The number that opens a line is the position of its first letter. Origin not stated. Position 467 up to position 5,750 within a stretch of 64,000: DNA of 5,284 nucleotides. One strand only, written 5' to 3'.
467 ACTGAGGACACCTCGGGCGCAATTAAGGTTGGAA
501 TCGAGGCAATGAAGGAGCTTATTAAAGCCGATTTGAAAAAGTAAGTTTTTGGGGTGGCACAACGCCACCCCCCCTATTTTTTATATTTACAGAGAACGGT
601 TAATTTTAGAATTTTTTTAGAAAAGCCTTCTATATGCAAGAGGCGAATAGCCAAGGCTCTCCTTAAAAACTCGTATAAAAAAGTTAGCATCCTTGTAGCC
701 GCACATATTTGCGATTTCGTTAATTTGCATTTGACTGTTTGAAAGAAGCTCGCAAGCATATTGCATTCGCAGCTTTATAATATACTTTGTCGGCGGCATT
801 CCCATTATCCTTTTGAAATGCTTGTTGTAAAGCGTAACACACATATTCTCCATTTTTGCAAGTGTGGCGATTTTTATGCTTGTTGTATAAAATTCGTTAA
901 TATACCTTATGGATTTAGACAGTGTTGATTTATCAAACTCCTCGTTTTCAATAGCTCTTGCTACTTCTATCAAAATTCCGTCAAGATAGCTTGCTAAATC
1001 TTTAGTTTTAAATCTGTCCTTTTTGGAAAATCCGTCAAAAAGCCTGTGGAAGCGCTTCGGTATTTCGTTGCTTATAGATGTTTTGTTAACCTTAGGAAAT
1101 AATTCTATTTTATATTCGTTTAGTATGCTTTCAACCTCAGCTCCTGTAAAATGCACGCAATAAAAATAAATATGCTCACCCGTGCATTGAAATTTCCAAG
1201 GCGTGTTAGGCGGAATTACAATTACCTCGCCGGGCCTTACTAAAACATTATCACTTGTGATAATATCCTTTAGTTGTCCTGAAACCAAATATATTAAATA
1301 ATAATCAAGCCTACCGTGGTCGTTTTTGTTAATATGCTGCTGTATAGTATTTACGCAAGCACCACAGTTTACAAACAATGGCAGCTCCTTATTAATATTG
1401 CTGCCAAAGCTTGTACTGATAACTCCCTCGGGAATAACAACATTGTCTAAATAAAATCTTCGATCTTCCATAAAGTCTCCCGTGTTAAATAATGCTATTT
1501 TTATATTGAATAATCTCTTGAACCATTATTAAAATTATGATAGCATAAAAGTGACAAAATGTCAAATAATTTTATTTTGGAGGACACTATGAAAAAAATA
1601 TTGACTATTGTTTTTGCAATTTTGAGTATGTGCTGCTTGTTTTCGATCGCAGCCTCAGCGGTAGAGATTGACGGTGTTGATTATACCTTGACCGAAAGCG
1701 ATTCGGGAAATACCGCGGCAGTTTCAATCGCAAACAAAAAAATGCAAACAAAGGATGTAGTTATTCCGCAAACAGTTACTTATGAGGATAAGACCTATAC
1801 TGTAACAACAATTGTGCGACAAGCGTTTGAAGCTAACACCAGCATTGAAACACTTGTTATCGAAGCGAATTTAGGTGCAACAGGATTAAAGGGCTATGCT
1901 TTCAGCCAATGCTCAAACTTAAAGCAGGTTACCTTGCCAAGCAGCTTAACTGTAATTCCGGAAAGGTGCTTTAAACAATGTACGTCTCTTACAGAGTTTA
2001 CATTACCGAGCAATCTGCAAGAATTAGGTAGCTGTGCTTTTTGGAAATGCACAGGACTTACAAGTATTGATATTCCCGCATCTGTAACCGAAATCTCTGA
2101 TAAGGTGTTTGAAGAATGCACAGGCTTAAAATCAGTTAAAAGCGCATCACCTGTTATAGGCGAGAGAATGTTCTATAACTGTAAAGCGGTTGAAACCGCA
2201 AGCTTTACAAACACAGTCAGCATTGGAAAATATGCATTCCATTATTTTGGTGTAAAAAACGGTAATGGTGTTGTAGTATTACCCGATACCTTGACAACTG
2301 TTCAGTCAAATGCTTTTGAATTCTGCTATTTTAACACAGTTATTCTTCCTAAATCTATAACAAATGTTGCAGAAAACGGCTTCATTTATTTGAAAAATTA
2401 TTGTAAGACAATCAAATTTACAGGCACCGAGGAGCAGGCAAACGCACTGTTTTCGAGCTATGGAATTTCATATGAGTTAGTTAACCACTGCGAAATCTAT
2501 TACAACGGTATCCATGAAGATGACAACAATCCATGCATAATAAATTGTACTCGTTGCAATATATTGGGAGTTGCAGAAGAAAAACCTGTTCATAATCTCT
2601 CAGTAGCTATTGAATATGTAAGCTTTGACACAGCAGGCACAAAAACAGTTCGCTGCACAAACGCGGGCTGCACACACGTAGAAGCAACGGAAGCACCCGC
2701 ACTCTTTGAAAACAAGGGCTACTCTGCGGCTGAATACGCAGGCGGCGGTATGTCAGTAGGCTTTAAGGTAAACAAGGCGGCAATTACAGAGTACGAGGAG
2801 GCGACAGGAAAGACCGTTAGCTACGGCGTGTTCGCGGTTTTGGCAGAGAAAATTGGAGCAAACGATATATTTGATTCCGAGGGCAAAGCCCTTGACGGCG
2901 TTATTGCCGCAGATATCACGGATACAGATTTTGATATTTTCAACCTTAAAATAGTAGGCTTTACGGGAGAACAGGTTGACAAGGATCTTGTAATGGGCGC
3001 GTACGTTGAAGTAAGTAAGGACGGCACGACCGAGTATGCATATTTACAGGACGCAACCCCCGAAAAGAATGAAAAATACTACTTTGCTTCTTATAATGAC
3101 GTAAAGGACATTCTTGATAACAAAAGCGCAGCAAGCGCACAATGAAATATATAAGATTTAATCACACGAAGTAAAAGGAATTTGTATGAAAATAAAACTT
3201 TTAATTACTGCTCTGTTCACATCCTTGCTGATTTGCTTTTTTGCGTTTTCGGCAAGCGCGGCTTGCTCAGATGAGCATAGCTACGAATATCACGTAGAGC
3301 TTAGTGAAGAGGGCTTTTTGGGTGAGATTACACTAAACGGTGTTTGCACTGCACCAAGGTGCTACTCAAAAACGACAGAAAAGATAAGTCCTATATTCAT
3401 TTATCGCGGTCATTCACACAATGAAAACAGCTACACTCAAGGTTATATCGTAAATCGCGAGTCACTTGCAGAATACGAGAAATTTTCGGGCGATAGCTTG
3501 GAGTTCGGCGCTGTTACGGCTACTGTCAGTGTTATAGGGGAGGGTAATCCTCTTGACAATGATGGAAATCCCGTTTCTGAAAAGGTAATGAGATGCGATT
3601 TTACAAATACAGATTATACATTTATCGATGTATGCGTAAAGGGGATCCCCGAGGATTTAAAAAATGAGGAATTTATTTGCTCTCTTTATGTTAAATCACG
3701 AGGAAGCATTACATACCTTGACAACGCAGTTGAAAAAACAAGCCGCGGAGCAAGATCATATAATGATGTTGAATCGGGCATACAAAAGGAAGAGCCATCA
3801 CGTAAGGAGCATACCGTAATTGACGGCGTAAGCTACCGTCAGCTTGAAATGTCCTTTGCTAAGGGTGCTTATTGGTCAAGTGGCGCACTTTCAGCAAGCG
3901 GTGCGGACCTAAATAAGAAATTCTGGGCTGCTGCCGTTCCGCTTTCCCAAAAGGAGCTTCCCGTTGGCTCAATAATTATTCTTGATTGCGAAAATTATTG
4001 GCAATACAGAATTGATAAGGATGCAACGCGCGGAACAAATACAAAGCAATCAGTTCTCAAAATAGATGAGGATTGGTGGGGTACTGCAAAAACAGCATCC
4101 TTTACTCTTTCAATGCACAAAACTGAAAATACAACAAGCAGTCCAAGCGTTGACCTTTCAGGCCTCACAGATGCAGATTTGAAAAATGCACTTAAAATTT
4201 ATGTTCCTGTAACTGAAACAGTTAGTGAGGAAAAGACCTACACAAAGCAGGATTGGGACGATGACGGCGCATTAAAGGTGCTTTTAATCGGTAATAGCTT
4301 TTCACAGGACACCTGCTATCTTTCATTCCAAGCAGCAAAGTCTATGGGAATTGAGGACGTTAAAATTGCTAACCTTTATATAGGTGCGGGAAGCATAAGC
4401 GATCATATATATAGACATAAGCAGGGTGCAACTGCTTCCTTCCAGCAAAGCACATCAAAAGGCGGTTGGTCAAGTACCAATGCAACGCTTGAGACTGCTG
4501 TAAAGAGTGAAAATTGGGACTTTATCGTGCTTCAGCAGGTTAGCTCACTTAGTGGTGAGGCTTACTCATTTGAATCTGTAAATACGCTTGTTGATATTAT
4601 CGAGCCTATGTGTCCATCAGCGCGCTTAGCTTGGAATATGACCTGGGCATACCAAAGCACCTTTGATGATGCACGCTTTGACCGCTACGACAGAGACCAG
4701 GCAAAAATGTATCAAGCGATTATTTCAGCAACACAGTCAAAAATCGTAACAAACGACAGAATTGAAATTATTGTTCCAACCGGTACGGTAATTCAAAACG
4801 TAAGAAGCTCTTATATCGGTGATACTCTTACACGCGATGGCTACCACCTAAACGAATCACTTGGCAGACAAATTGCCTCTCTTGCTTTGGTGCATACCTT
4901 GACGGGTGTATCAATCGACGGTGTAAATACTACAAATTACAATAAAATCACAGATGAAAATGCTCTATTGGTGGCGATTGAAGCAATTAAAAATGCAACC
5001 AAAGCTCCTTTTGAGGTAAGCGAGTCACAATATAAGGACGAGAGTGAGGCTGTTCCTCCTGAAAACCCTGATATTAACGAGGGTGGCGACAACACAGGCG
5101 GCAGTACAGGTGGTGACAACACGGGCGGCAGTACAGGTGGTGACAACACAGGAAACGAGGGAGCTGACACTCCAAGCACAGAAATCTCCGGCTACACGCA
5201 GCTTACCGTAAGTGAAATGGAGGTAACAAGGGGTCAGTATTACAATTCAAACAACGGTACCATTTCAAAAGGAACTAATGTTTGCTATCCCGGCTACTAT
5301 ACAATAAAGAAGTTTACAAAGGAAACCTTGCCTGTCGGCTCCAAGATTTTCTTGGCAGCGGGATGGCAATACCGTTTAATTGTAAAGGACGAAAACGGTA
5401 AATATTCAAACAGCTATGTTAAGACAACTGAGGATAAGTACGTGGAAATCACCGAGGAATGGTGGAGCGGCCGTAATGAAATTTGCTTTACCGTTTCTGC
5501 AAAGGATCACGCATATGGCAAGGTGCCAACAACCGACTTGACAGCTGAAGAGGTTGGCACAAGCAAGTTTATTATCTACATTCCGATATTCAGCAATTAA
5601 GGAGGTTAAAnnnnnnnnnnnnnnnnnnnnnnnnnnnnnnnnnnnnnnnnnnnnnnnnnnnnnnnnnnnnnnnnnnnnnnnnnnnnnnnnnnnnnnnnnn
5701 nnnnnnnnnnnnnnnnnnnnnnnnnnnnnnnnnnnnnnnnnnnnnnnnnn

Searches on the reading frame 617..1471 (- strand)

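Call 72: search_protein_families(library=pfam, proteins=[window:617-1471:-], max_evalue=0.0001)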
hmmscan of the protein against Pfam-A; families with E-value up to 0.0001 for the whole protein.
window:617-1471:- (284 aa): 3 families
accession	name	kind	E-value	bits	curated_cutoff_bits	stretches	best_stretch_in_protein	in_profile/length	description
PF12833.13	HTH_18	-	1.3e-18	67.5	33.6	1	204-282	1-79/80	Helix-turn-helix domain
PF00165.29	HTH_AraC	-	2e-10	40.9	26.6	1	246-282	7-42/42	Bacterial regulatory helix-turn-helix proteins, AraC family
PF02311.25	AraC_binding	-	4.2e-08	33.4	21.1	1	50-155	17-126/135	AraC-like ligand binding domain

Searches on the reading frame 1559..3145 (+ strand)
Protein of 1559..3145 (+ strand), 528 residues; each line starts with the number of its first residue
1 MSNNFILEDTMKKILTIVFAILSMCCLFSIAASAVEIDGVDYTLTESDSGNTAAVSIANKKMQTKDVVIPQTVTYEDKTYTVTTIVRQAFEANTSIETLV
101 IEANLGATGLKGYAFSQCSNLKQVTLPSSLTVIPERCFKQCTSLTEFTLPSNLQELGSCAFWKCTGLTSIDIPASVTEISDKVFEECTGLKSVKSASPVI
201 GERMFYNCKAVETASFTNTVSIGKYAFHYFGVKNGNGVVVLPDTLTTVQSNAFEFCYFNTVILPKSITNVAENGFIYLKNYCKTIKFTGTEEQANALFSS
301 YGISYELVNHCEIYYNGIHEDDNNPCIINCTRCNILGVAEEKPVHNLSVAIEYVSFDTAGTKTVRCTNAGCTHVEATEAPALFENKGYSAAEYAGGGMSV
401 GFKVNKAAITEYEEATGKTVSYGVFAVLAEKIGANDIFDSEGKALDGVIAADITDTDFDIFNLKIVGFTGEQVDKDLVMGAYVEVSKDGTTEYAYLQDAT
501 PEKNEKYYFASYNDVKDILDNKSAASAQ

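Call 52: search_protein_families(library=ncbifam, proteins=[window:1559-3145:+], max_evalue=0.00001)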
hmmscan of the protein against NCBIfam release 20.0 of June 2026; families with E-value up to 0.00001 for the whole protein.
window:1559-3145:+ (528 aa): 1 family
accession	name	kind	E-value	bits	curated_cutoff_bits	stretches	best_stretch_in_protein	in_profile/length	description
NF047961.1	adhesin_HupY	equivalog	1.2e-11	43.5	1250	1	88-172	203-283/978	leucine-rich repeat adhesin HupY/LrrG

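Call 72: search_protein_families(library=pfam, proteins=[window:1559-3145:+], max_evalue=0.0001)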
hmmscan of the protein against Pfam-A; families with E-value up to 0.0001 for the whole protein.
window:1559-3145:+ (528 aa): 2 families
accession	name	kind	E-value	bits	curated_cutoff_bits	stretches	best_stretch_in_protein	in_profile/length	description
PF13306.12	LRR_5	-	6.4e-58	194.6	27.7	2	111-229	4-122/127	BspA type Leucine rich repeat region (6 copies)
PF13855.12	LRR_8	-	1e-06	28.8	27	0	95-152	2-59/61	Leucine rich repeat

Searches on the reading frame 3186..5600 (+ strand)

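Call 6: search_protein_families(library=pfam, proteins=[window:3186-5600:+], max_evalue=0.001)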
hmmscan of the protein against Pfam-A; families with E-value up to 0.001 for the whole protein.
window:3186-5600:+ (804 aa): 1 family
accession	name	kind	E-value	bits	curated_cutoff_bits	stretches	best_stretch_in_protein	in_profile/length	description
PF16227.11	DUF4886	-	5.3e-56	189.8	26.7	1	364-603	1-241/242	Domain of unknown function (DUF4886)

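Call 52: search_protein_families(library=ncbifam, proteins=[window:3186-5600:+], max_evalue=0.00001)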
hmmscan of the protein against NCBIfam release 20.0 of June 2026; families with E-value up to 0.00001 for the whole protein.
window:3186-5600:+ (804 aa): 0 families
